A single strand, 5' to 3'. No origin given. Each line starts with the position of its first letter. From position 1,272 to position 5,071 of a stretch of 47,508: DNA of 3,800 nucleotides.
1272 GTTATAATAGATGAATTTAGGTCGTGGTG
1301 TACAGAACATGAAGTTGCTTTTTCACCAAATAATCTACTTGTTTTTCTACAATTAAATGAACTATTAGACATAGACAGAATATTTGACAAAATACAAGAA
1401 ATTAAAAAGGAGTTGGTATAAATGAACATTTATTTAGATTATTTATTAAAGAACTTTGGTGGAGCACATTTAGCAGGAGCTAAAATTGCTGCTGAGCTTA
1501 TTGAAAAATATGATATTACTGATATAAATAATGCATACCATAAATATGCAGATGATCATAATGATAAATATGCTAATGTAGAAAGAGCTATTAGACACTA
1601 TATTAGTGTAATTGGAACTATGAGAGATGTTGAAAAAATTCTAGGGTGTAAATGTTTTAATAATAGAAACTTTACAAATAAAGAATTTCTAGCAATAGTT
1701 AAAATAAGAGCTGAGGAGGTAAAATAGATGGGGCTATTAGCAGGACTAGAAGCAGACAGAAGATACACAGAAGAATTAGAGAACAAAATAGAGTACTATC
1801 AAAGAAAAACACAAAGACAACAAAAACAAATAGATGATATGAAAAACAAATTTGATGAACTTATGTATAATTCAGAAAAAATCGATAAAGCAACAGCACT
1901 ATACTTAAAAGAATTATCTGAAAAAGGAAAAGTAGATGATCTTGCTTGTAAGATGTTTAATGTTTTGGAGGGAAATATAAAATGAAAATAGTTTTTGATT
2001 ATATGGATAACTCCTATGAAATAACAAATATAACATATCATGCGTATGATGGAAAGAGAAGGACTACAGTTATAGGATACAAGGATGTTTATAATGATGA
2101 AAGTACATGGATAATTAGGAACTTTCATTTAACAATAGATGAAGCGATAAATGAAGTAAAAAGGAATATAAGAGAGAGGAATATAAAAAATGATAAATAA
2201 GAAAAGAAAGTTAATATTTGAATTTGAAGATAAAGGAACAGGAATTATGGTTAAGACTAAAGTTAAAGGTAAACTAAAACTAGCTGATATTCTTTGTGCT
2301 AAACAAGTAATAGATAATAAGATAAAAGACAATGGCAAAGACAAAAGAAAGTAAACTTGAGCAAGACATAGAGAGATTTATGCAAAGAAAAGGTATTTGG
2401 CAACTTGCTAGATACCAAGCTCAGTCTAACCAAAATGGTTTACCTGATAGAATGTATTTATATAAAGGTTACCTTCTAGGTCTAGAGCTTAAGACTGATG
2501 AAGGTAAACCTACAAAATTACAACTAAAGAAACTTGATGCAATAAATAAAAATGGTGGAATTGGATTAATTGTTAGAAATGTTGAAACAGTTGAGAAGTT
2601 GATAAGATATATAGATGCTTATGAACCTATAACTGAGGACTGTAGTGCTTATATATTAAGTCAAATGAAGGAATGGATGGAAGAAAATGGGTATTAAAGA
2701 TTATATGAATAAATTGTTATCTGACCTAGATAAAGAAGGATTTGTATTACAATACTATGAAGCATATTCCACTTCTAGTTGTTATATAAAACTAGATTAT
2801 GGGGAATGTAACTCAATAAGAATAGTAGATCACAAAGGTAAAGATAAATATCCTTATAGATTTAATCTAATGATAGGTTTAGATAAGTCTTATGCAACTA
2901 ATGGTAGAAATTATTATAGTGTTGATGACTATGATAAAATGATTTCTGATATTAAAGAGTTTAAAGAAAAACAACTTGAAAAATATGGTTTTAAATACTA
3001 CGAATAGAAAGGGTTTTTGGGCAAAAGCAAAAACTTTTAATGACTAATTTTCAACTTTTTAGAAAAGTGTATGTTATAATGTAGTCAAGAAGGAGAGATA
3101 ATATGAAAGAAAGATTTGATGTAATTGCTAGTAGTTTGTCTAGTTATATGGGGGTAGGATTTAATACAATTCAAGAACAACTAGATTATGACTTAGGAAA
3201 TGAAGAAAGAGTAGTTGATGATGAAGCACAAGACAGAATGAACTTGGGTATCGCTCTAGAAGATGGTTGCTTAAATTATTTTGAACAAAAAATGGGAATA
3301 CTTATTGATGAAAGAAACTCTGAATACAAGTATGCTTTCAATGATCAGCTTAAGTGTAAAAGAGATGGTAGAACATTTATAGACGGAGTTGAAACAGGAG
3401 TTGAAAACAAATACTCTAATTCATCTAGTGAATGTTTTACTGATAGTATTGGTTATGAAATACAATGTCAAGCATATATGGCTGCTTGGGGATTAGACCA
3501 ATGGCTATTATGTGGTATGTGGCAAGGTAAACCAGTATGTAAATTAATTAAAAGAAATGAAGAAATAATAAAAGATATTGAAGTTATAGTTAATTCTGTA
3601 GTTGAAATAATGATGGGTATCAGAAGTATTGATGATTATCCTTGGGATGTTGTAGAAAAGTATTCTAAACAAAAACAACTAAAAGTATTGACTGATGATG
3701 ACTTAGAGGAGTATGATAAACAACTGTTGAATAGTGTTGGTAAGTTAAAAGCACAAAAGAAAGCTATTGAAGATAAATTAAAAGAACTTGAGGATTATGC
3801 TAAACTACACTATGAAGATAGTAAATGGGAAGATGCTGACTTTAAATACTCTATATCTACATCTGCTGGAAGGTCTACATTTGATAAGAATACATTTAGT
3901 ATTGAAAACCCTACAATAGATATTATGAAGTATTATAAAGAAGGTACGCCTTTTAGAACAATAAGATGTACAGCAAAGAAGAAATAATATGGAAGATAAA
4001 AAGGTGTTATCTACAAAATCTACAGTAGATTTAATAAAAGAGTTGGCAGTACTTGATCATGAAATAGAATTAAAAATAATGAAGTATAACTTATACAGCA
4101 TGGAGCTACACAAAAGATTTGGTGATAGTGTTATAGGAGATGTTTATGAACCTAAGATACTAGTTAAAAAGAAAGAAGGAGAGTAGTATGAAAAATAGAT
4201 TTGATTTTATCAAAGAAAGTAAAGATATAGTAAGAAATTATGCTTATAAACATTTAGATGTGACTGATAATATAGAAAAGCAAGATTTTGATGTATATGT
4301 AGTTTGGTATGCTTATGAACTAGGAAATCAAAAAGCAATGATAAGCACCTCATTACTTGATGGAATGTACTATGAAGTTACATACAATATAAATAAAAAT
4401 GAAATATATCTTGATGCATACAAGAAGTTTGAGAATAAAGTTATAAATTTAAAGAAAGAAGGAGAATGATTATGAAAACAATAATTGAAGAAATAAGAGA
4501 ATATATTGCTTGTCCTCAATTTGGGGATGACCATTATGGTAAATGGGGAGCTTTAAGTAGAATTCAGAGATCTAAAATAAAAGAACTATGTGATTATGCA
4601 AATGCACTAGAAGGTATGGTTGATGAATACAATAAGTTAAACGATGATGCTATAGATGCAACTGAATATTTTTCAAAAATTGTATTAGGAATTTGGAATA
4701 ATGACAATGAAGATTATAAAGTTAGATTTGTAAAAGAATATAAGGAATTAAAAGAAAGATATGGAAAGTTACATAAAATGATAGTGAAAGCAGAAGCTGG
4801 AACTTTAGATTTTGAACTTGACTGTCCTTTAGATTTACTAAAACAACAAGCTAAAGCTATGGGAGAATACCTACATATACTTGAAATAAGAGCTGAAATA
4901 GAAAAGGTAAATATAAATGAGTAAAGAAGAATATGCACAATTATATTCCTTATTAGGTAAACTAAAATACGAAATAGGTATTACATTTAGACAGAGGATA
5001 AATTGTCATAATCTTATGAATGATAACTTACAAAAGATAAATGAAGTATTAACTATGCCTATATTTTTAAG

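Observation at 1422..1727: Phage-encoded stand-alone Spo0A effector domain (no receiver domain)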

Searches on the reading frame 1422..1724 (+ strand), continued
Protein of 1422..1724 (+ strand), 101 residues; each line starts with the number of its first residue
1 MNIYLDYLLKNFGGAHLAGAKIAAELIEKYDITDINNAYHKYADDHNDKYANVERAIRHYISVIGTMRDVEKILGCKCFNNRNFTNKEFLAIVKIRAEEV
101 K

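Call 76: find_encoding_contigs(protein=P0012, flank=8000, max_places=2)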
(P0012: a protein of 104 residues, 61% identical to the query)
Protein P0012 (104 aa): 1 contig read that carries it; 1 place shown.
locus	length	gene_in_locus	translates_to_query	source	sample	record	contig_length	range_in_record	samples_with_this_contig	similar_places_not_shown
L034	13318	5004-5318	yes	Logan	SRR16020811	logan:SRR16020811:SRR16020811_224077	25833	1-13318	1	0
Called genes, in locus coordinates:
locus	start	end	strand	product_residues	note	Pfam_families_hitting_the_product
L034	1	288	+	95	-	?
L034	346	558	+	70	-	-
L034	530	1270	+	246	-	PF08291:Peptidase_M15_3 (weak)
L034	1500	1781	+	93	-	-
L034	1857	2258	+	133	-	-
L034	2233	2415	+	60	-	-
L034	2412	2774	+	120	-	-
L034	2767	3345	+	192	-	PF12705:PDDEXK_1 (faint)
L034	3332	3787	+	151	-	-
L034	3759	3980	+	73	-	-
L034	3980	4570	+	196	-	PF00145:DNA_methylase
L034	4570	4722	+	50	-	-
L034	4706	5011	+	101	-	-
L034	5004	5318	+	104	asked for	PF08769:Spo0A_C (weak)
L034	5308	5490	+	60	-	-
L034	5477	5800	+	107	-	-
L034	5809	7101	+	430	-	PF00176:SNF2-rel_dom, PF00270:DEAD (weak), PF04851:ResIII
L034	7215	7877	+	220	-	PF13479:AAA_24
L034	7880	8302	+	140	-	PF05037:DUF669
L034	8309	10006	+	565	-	-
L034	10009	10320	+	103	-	-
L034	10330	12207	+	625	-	PF19263:DUF5906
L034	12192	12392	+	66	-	PF13443:HTH_26 (weak)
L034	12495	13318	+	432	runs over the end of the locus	PF07728:AAA_5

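Call 79: find_homologous_proteins(query=A4, max_evalue=0.00001)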
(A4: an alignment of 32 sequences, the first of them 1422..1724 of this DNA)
Query A4 (32 sequences) (101 aa, profile of the alignment): 23 proteins with E <= 0.00001 among 719 candidates.
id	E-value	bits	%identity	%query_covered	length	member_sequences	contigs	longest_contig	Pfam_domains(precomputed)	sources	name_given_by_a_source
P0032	1.0e-29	121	26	98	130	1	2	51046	PF08769.18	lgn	-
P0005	6.6e-28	115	91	98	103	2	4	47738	-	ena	-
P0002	7.7e-28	115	91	100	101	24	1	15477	PF08769.18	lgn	-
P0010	1.4e-27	114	64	98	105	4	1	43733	-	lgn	-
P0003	2.0e-27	113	91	100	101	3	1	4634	PF08769.18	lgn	-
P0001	2.8e-27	113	95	100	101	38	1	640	PF08769.18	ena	-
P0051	2.9e-27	113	30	88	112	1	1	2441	PF08769.18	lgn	-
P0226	4.4e-27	112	29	88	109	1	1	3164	PF08769.18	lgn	-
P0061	9.2e-27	111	-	-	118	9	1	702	PF08769.18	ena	-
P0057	2.0e-26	110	32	96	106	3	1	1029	-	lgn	-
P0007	2.3e-26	110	69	100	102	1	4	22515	PF08769.18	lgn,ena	-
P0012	2.4e-26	110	61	100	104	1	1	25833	PF08769.18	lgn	-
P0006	2.8e-26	110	70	100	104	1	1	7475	PF08769.18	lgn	-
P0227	6.0e-26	109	33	58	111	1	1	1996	PF08769.18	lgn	-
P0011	6.7e-26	108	61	100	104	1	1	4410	PF08769.18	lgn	-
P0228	3.6e-25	106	33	58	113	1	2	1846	PF08769.18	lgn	-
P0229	7.0e-25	105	29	88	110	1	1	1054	PF08769.18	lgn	-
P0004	1.6e-24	104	89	100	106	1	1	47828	-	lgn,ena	-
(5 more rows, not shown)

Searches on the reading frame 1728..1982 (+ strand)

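Call 16: search_protein_families(library=phrogs, proteins=[window:1728-1982:+], max_evalue=0.001)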
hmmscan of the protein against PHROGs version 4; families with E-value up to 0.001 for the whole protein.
window:1728-1982:+ (85 aa): 0 families

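Call 35: search_protein_families(library=pfam, proteins=[window:1728-1982:+], max_evalue=0.01)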
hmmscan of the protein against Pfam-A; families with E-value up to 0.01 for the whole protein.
window:1728-1982:+ (85 aa): 3 families
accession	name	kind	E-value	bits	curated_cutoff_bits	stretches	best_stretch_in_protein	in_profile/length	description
PF08202.16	MIS13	-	0.0019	18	23.5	1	16-74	208-269/300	Mis12-Mtw1 protein family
PF15030.11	DUF4527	-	0.0076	16.1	29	1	7-77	46-116/277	Protein of unknown function (DUF4527)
PF25785.1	TPR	-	0.0084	16.9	27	1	15-57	3-45/110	Nucleoprotein TPR-like domain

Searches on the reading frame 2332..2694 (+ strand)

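Call 16: search_protein_families(library=phrogs, proteins=[window:2332-2694:+], max_evalue=0.001)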
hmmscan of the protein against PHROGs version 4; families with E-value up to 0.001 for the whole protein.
window:2332-2694:+ (121 aa): 2 families
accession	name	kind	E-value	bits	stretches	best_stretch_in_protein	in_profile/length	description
phrog_93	-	DNA, RNA and nucleotide metabolism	1.2e-18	68.1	1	3-105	351-452/613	endonuclease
phrog_5702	-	DNA, RNA and nucleotide metabolism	0.00014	22.8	1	35-91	5-63/70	Holliday junction resolvase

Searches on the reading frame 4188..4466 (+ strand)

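Call 16: search_protein_families(library=phrogs, proteins=[window:4188-4466:+], max_evalue=0.001)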
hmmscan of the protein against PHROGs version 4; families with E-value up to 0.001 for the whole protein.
window:4188-4466:+ (93 aa): 2 families
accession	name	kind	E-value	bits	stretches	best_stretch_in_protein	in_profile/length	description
phrog_918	-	unknown function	3.3e-27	96.2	1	4-91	36-121/126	-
phrog_19392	-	unknown function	8.4e-13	49.5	1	5-86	178-257/259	-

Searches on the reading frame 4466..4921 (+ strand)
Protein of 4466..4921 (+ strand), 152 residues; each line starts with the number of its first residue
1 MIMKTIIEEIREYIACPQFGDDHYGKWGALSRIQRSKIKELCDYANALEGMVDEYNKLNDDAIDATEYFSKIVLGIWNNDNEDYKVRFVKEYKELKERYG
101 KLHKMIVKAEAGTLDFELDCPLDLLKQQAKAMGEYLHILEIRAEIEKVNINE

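Call 16: search_protein_families(library=phrogs, proteins=[window:4466-4921:+], max_evalue=0.001)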
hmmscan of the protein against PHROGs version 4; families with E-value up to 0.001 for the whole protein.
window:4466-4921:+ (152 aa): 2 families
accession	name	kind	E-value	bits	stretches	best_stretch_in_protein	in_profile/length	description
phrog_774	-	unknown function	8.6e-23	82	1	80-150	62-129/134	-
phrog_3934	-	unknown function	9e-08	32.8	1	82-144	109-168/336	-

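Call 60: search_protein_families(library=pfam, proteins=[window:4466-4921:+], max_evalue=0.001)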
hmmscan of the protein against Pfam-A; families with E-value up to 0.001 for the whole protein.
window:4466-4921:+ (152 aa): 1 family
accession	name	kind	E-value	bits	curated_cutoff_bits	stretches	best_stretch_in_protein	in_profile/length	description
PF21825.2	crAss001_48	-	1.6e-22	79.6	24.8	1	82-145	1-61/61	crAss001_48 related protein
